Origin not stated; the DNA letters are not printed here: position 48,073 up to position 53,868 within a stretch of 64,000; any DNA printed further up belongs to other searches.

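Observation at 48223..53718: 1831-aa protein with a seven-repeat FG-GAP block nested inside a sugar-dehydrogenase-like domain, behind a DUF4347/3xNPCBM/Calx-beta array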

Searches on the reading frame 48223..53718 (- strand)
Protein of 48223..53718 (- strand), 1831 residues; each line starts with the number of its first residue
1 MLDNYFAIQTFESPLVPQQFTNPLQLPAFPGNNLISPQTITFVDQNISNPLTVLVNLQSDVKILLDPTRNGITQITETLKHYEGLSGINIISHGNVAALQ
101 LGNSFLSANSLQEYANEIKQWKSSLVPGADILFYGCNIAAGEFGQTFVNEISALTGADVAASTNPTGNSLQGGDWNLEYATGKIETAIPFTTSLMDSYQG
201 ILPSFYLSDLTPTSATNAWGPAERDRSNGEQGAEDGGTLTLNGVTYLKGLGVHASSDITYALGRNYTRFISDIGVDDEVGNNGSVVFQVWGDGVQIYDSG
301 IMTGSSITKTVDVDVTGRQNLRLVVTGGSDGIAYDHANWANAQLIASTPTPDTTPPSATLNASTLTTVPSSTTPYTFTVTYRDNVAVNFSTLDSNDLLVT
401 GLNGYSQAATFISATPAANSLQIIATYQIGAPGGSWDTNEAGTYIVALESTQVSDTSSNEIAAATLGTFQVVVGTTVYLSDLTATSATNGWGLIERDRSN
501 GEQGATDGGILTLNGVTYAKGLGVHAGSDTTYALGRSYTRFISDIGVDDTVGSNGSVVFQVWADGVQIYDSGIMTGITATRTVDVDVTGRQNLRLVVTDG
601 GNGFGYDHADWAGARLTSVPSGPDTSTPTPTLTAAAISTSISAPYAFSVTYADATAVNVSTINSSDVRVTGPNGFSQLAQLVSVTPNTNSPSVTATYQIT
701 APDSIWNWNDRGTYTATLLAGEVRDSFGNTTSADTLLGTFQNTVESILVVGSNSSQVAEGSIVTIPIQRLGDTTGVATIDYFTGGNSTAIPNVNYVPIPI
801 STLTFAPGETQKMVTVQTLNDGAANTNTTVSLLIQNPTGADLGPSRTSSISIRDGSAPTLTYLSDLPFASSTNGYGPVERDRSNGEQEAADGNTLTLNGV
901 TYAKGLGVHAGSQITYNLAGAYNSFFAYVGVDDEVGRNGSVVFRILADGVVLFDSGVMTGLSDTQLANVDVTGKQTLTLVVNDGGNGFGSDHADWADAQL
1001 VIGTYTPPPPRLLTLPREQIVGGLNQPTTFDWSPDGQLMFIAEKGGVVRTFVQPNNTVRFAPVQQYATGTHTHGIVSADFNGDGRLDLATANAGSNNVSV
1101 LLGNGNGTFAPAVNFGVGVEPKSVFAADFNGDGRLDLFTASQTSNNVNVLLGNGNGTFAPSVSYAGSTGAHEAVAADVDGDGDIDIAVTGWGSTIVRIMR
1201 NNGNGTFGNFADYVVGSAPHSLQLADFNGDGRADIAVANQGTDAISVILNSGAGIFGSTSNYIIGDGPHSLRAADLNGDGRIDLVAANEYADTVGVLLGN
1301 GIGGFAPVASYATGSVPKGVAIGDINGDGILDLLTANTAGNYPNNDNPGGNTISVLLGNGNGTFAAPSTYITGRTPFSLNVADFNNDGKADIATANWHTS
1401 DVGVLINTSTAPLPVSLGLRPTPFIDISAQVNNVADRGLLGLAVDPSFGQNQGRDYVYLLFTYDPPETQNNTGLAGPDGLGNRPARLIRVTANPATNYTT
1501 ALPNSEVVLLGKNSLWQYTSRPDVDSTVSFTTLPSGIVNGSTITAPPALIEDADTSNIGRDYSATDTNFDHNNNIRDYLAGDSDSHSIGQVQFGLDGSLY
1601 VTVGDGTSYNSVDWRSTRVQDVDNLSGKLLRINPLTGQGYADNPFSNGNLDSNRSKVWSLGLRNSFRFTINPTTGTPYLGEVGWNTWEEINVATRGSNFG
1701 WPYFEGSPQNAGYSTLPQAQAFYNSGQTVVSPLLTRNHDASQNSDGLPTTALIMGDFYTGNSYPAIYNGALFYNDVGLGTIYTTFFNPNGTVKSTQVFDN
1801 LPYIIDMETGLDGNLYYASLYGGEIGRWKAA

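Call 3: search_protein_families(library=pfam, proteins=[window:48223-53718:-], max_evalue=0.01)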
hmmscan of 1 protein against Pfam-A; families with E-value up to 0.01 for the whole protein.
window:48223-53718:- (1831 aa): 7 families
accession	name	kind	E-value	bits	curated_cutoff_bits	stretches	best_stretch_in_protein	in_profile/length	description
PF08305.17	NPCBM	-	4.3e-153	503.3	23.9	3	861-1000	3-136/137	NPCBM/NEW2 domain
PF13517.12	FG-GAP_3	-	8.2e-62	206.1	26.9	7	1079-1138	1-60/61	FG-GAP-like repeat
PF14252.11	DUF4347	-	2.9e-53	180.4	24.6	1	40-202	1-164/164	Domain of unknown function (DUF4347)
PF07995.17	GSDH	-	1e-28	101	25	1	1580-1817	107-321/332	Glucose / Sorbosone dehydrogenase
PF01839.29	FG-GAP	-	4.9e-27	93.8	22.1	5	1219-1242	2-25/37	FG-GAP repeat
PF03160.20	Calx-beta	-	4.6e-06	27.1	27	1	758-853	18-116/119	Calx-beta domain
PF12256.14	TcdB_toxin_midN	-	0.00042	20.1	24.8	0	1271-1292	30-51/181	Insecticide toxin TcdB middle/N-terminal region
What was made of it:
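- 53104..53718 (-): aa 1-205: disordered leader (aa 1-33) followed by DUF4347, a predicted caspase/CPD-like fold. His93 (nt 53440-53442) and Cys136 (nt 53311-53313) are invariant. Cys136 is the only cysteine in the protein. Pfam E 2.9e-53 (call 3).
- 52684..53103 (-): aa 206-345: NPCBM module 1 (CBM51-type). Pfam NPCBM, 3 stretches, E 4.3e-153 (call 3).
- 52288..52683 (-): aa 346-477: spacer module 1; no family assigned, fold unverified. No Pfam hit (call 3).
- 51868..52287 (-): aa 478-617: NPCBM module 2. call 3
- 51145..51483 (-): aa 746-858: Calx-beta-like domain (borderline). Pfam 27.1 bits against cut-off 27.0 (call 3).
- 50707..51144 (-): aa 859-1004: NPCBM module 3. Pfam (call 3).
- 49477..50562 (-): aa 1053-1414: inserted seven-bladed FG-GAP propeller. 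All seven blades carry a full DxNxDGxxD calcium loop. Pfam FG-GAP_3 x7 (call 3).
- On CBM51 (NPCBM/NEW2): Pfam E 4.3e-153 for three copies (call 3).
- Checked: Pfam (call 3):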

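Call 4: search_protein_families(library=ncbifam, proteins=[window:48223-53718:-], max_evalue=0.01)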
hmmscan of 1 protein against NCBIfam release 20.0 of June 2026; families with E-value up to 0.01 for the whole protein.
window:48223-53718:- (1831 aa): 3 families
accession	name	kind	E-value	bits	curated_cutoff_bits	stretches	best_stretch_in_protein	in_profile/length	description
TIGR03606.1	non_repeat_PQQ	subfamily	2e-17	63.2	434.55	2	1568-1720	126-286/454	glucose/sorbosone family PQQ-dependent dehydrogenase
NF047539.1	XAC2610_fam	domain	2e-05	25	35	0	1223-1241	2-20/89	XAC2610-related protein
TIGR02604.1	Piru_Ver_Nterm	subfamily_domain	0.0039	16.6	122.2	0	1571-1821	107-340/367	PVC-type heme-binding CxxCH protein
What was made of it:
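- On sGDH/Asd-type PQQ-dependent sugar dehydrogenases: 63.2 bits against a cut-off of 434.55 (call 4).
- NCBIfam's sGDH-type model TIGR03606 scores 63 bits against a cut-off of 434 (call 4). The score is far below NCBIfam's sGDH-type cut-off (call 4).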
